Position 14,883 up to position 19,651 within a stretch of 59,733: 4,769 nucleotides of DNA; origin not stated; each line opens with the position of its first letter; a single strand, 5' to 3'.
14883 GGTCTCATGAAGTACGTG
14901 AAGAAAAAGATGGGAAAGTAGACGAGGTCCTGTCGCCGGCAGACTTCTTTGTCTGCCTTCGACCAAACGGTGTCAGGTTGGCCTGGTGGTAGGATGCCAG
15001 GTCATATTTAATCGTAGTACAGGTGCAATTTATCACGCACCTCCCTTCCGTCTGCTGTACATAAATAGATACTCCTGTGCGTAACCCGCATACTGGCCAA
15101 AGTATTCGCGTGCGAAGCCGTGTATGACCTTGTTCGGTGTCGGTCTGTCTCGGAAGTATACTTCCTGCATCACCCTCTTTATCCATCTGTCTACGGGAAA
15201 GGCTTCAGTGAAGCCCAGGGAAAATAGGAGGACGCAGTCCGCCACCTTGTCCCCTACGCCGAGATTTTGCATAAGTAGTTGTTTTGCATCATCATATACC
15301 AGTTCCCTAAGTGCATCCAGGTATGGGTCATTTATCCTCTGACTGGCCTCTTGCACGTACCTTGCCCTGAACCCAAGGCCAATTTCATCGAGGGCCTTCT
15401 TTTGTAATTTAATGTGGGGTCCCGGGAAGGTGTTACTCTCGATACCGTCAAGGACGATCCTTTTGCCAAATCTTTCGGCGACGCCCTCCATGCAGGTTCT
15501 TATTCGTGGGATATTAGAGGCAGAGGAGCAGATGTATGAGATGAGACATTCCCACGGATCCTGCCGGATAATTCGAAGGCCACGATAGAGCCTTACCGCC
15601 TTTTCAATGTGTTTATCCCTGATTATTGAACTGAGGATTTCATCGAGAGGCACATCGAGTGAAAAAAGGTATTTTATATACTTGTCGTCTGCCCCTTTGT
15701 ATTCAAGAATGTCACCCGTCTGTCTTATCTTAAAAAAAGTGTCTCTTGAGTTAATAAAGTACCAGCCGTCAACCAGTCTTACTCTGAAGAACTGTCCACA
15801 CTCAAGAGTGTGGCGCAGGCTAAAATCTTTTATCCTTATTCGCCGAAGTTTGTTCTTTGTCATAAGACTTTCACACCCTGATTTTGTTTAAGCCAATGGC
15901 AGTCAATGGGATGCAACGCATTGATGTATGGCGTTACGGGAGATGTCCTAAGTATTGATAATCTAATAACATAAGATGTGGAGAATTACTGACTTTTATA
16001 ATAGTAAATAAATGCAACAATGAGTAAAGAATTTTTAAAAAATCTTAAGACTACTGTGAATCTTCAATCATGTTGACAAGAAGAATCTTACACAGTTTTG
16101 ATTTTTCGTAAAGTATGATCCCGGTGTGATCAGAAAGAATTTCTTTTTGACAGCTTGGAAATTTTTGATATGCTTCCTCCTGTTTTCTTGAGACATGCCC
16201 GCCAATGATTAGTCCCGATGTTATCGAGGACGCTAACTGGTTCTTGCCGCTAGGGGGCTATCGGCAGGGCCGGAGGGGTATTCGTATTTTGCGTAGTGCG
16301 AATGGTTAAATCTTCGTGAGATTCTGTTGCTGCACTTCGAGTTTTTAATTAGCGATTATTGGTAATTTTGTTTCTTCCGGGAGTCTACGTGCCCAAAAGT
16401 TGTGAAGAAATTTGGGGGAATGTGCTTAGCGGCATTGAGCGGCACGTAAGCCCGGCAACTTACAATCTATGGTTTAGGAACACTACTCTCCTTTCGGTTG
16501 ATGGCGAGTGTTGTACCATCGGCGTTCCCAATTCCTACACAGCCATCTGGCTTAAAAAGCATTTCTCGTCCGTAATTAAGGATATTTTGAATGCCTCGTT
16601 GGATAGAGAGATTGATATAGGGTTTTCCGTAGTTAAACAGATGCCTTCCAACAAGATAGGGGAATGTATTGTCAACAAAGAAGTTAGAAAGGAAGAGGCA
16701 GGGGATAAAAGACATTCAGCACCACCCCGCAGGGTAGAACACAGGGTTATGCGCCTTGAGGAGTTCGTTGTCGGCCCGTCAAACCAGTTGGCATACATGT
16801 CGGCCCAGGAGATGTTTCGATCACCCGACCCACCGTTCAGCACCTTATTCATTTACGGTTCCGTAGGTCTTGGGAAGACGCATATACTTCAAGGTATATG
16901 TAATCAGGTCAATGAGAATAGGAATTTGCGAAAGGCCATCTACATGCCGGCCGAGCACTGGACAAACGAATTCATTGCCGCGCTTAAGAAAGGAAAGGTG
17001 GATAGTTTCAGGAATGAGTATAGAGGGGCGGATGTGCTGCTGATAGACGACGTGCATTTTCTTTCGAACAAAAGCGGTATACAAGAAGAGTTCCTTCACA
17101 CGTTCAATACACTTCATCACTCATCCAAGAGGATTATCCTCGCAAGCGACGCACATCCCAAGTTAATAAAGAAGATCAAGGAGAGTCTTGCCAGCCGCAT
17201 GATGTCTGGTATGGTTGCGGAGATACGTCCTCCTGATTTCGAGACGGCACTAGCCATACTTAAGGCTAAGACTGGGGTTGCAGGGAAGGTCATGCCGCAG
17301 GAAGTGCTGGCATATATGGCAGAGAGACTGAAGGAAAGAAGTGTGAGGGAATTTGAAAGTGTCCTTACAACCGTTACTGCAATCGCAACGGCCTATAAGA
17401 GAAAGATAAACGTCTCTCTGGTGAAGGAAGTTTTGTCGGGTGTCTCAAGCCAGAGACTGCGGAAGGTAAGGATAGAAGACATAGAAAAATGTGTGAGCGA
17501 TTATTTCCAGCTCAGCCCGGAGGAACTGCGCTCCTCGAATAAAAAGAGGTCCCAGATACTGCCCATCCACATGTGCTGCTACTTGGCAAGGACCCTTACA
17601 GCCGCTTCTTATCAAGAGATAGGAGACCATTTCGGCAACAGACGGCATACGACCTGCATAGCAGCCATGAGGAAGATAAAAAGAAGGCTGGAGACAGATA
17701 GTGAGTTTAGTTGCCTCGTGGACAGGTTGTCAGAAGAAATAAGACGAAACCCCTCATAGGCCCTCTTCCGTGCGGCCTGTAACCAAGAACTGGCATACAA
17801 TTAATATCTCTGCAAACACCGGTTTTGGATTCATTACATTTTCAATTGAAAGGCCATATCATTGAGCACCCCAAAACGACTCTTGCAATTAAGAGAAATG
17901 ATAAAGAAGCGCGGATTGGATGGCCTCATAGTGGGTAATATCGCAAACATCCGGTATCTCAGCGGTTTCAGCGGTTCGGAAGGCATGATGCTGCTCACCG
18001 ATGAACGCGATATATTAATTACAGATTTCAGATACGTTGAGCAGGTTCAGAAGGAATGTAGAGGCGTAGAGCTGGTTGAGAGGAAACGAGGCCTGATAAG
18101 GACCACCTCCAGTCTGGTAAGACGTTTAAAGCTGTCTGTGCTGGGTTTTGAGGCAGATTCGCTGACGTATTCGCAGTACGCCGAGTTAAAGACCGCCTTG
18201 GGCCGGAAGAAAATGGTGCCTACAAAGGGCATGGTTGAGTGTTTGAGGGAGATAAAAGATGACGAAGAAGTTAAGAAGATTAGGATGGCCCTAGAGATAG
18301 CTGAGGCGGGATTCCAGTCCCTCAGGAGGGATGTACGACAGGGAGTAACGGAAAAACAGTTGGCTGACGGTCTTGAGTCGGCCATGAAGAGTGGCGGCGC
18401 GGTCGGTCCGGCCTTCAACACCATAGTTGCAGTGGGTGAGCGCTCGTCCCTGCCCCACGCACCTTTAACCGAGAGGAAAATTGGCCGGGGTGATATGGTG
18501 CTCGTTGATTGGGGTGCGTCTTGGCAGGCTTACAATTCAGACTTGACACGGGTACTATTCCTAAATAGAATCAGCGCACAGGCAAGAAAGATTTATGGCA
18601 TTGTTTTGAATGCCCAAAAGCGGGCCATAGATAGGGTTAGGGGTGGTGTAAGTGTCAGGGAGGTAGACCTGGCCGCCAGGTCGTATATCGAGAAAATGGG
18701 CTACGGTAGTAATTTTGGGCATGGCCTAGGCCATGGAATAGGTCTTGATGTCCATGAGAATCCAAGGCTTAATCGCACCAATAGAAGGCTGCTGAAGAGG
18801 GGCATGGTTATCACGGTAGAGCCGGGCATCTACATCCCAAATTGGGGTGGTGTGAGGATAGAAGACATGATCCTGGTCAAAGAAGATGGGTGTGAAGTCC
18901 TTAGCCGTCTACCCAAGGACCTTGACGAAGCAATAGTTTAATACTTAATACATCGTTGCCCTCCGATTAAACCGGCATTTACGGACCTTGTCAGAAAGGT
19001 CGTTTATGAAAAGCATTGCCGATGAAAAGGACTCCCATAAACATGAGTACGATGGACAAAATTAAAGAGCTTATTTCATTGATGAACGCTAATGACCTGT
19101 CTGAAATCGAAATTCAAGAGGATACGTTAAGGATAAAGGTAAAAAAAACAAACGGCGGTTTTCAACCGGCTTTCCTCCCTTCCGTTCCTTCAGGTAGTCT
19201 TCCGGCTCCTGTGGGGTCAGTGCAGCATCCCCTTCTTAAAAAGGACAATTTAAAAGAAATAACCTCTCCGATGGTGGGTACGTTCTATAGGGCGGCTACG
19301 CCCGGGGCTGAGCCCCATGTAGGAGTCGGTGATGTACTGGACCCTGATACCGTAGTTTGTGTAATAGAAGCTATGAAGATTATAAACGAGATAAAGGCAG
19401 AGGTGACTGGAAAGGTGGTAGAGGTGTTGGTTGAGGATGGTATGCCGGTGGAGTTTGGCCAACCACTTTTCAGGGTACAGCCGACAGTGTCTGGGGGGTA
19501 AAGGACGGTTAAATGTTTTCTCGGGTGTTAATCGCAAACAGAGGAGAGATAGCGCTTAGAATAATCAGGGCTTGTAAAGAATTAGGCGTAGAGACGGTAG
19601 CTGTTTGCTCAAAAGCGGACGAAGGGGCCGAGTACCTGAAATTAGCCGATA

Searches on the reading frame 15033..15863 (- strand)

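Call 37: search_protein_families(library=pfam, proteins=[window:15033-15863:-], max_evalue=0.00001)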
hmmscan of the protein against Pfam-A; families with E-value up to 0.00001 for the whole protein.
window:15033-15863:- (276 aa): 2 families
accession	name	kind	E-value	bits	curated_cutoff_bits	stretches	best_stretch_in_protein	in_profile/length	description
PF07934.18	OGG_N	-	2.4e-15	57.2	23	1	11-107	6-115/115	8-oxoguanine DNA glycosylase, N-terminal domain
PF00730.31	HhH-GPD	-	3.3e-06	27.9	26.2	1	108-247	1-99/108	HhH-GPD superfamily base excision DNA repair protein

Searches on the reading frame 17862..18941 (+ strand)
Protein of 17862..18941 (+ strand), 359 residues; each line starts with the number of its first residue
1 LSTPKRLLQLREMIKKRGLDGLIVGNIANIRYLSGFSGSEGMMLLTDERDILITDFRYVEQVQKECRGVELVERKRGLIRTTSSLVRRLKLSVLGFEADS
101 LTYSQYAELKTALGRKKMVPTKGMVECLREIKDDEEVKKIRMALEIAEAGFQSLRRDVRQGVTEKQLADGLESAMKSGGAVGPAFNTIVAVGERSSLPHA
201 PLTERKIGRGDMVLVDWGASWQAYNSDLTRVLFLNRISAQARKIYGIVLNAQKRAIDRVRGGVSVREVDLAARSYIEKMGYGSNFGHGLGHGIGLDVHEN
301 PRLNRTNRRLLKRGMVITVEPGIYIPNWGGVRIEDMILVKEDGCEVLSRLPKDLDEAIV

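Call 37: search_protein_families(library=pfam, proteins=[window:17862-18941:+], max_evalue=0.00001)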
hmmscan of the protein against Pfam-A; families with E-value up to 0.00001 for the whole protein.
window:17862-18941:+ (359 aa): 2 families
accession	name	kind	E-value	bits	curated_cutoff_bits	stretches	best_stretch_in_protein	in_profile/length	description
PF00557.29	Peptidase_M24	-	1.1e-67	228.2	23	1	139-341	2-208/208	Metallopeptidase family M24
PF01321.24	Creatinase_N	-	1.1e-26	94.3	22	1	6-131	1-128/128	Creatinase/Prolidase N-terminal domain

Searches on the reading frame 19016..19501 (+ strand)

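Call 37: search_protein_families(library=pfam, proteins=[window:19016-19501:+], max_evalue=0.00001)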
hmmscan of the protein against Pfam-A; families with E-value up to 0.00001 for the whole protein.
window:19016-19501:+ (161 aa): 1 family
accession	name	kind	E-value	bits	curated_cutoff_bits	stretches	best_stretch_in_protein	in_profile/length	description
PF00364.28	Biotin_lipoyl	-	6.7e-20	71.1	22.1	1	80-153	1-72/73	Biotin-requiring enzyme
